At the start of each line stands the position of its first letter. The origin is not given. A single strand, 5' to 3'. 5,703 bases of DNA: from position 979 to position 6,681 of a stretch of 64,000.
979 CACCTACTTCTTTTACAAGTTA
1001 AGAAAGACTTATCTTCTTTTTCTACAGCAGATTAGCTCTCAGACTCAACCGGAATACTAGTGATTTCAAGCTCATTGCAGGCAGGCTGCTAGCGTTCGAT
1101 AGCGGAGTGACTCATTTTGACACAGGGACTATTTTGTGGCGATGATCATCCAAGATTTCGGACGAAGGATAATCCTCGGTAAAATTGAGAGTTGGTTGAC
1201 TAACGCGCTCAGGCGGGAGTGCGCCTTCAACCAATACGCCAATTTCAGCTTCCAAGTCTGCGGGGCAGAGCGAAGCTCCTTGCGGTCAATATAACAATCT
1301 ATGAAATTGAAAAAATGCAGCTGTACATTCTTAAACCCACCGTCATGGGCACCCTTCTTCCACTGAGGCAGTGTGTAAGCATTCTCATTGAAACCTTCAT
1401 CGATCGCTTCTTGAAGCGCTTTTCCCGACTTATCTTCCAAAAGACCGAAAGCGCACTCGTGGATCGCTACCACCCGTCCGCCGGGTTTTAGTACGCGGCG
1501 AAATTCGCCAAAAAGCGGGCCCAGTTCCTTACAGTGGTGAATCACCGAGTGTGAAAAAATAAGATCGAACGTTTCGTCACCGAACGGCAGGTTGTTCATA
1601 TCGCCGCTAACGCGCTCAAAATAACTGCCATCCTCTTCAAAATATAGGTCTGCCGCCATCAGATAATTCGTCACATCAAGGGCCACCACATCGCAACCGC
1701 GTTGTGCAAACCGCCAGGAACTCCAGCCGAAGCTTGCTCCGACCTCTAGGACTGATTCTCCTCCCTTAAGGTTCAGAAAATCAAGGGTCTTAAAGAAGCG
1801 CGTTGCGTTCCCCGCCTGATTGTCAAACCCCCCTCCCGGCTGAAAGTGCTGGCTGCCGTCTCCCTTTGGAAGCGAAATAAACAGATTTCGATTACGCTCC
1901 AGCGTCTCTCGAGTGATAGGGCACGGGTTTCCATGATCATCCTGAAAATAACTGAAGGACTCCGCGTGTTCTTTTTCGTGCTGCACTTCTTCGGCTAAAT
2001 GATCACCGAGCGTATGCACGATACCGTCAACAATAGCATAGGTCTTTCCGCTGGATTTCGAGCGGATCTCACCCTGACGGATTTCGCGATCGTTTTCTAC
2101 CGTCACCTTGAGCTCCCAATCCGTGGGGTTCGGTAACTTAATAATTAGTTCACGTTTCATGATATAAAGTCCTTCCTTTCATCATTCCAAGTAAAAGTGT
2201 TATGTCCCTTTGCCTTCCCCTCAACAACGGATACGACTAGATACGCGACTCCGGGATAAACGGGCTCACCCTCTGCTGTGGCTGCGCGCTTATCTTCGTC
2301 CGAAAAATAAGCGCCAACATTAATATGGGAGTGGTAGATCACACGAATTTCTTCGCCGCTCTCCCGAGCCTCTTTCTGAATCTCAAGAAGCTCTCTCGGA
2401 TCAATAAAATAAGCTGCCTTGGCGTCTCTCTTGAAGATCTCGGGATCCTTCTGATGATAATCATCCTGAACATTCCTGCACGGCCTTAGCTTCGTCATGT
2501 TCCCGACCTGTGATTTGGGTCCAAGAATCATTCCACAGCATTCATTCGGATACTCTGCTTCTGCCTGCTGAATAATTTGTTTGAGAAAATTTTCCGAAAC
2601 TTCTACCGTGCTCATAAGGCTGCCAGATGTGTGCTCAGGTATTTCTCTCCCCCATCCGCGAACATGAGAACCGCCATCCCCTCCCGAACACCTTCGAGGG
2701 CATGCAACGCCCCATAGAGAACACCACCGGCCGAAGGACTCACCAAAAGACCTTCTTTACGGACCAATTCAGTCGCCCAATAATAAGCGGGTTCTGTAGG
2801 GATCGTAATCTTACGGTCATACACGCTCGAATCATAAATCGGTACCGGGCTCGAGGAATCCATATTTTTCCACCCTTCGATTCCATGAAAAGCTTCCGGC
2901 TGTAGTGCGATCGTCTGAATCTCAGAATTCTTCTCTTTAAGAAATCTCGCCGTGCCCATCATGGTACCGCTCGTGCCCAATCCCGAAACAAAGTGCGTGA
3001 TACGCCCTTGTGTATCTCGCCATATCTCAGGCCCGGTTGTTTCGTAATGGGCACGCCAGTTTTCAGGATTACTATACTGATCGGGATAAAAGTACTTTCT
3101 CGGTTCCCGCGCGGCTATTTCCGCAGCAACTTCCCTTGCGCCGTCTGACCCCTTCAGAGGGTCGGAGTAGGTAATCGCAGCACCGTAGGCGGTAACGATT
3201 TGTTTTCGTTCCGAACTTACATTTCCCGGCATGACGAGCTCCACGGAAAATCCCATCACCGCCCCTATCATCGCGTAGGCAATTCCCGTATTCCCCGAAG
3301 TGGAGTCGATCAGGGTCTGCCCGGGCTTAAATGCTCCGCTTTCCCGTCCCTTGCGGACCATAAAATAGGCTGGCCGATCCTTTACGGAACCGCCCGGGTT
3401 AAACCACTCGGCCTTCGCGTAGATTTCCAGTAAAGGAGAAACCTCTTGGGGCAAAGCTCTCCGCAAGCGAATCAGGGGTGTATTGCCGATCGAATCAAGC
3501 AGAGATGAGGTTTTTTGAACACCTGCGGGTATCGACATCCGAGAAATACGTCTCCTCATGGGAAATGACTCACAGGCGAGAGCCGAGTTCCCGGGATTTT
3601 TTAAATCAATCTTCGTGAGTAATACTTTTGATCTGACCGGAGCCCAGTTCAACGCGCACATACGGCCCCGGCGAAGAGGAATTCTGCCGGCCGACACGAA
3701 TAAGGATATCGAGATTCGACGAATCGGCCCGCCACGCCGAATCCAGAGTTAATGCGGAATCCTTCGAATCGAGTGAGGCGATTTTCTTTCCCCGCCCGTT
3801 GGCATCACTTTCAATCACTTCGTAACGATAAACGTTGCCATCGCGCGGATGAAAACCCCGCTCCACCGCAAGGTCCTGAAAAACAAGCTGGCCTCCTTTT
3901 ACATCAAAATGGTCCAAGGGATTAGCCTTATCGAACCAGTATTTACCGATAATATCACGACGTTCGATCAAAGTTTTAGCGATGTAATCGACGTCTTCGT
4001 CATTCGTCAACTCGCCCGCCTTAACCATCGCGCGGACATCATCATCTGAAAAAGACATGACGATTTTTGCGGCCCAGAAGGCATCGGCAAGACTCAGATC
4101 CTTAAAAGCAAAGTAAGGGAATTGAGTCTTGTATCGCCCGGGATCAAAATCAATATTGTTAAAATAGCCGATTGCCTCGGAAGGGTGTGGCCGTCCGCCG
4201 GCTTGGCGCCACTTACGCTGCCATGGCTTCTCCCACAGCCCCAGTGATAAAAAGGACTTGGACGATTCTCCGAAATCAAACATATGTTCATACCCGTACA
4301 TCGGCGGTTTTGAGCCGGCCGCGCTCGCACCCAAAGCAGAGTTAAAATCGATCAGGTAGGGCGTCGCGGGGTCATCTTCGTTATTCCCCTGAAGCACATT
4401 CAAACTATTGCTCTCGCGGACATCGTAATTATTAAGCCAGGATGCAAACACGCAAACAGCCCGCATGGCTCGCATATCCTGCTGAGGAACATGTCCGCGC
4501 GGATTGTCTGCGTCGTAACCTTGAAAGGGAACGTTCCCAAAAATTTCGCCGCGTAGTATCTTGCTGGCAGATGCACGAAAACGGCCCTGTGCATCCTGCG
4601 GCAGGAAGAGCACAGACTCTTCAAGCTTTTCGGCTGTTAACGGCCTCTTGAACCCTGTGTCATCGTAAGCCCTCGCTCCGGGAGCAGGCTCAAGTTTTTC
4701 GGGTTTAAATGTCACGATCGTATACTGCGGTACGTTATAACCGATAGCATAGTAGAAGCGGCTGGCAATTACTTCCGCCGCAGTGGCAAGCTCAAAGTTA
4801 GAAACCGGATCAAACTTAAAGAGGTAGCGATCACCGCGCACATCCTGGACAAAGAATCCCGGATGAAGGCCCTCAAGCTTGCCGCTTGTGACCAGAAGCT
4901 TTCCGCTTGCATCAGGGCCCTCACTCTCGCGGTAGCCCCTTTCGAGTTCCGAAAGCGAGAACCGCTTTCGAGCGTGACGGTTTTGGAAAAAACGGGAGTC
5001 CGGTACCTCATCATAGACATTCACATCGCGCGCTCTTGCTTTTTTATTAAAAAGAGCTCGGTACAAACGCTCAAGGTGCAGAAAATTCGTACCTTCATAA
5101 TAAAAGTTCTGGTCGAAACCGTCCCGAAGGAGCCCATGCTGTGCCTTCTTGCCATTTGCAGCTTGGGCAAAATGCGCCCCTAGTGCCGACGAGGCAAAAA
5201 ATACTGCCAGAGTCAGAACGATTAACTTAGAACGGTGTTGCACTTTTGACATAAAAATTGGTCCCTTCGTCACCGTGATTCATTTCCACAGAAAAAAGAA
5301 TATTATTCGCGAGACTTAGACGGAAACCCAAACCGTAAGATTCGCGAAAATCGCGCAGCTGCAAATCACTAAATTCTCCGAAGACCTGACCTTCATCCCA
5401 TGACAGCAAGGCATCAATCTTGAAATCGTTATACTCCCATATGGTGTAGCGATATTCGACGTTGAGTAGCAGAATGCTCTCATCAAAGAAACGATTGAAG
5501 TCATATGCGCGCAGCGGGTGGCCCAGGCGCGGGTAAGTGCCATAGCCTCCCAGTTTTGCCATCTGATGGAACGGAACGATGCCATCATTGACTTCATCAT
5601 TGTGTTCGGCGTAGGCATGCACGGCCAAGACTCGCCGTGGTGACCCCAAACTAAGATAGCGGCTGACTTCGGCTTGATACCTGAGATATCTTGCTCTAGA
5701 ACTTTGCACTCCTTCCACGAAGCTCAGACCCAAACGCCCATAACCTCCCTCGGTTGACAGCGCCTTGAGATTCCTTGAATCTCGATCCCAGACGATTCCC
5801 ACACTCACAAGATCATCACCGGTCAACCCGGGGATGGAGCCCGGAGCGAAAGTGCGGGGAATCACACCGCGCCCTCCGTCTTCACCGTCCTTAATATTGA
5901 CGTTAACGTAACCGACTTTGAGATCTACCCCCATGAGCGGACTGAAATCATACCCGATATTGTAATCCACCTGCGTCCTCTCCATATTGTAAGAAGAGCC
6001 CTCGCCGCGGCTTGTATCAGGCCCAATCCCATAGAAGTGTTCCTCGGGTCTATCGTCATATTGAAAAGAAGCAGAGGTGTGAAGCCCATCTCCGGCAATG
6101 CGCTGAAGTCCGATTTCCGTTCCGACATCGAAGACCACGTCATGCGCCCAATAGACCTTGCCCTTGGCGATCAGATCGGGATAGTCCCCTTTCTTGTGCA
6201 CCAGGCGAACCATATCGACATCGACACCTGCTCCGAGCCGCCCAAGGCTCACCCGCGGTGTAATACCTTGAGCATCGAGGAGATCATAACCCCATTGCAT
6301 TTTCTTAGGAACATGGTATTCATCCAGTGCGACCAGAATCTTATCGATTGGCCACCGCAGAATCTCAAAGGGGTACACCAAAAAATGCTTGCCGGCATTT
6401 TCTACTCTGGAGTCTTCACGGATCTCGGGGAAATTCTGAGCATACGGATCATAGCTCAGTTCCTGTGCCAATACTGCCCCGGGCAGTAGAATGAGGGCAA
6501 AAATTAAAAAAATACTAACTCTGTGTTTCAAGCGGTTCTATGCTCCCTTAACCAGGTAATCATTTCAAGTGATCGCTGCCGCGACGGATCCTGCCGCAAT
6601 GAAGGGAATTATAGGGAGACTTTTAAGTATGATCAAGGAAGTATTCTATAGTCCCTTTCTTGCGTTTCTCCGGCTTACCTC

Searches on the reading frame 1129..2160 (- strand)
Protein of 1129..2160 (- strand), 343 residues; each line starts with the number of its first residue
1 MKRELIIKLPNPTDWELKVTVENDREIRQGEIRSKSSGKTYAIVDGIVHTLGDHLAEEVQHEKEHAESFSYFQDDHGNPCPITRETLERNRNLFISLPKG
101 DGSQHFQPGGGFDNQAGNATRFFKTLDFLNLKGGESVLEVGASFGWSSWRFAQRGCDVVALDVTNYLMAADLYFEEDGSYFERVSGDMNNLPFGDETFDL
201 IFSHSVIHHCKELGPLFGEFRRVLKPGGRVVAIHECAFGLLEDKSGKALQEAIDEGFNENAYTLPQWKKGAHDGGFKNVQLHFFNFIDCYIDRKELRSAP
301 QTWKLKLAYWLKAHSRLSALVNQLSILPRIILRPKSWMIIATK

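Call 15: search_protein_families(library=pfam, proteins=[window:1129-2160:-], max_evalue=0.001)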
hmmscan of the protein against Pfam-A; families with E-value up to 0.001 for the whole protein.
window:1129-2160:- (343 aa): 6 families
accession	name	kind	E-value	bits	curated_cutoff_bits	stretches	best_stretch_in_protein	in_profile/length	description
PF08241.18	Methyltransf_11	-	4.5e-19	69.3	21.2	1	138-231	1-94/95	Methyltransferase domain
PF13649.12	Methyltransf_25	-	2.6e-15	57.3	27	1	137-228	1-97/97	Methyltransferase domain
PF08242.18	Methyltransf_12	-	8.6e-11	42.9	30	1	138-230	1-98/98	Methyltransferase domain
PF13847.12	Methyltransf_31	-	4.8e-10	39.7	27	1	132-259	2-128/145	Methyltransferase domain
PF13489.12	Methyltransf_23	-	3.2e-07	30.6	27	1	126-280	13-163/164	Methyltransferase domain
PF01209.24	Ubie_methyltran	-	0.00017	21.5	20.1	1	129-234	43-153/233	ubiE/COQ5 methyltransferase family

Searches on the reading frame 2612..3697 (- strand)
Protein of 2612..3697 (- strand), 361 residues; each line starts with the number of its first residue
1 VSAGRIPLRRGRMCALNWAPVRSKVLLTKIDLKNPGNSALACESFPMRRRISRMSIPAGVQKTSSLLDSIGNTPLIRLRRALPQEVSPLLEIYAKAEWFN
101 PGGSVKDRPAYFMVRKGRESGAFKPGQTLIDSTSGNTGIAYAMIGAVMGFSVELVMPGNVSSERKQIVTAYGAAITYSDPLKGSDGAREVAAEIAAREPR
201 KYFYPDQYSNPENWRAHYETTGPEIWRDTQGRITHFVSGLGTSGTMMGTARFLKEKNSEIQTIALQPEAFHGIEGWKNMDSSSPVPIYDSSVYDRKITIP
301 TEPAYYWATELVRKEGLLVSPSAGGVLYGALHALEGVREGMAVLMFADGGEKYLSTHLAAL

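Call 15: search_protein_families(library=pfam, proteins=[window:2612-3697:-], max_evalue=0.001)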
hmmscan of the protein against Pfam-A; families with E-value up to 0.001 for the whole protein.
window:2612-3697:- (361 aa): 1 family
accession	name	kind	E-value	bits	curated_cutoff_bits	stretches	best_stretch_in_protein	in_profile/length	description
PF00291.31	PALP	-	1.4e-63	215.4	35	1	68-344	3-290/295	Pyridoxal-phosphate dependent enzyme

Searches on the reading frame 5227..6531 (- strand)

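Call 15: search_protein_families(library=pfam, proteins=[window:5227-6531:-], max_evalue=0.001)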
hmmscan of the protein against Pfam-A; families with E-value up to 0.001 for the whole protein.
window:5227-6531:- (434 aa): 1 family
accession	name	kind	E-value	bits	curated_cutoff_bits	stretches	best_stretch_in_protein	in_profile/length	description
PF01103.29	Omp85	-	5e-14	53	24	1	145-406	31-292/325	Omp85 superfamily domain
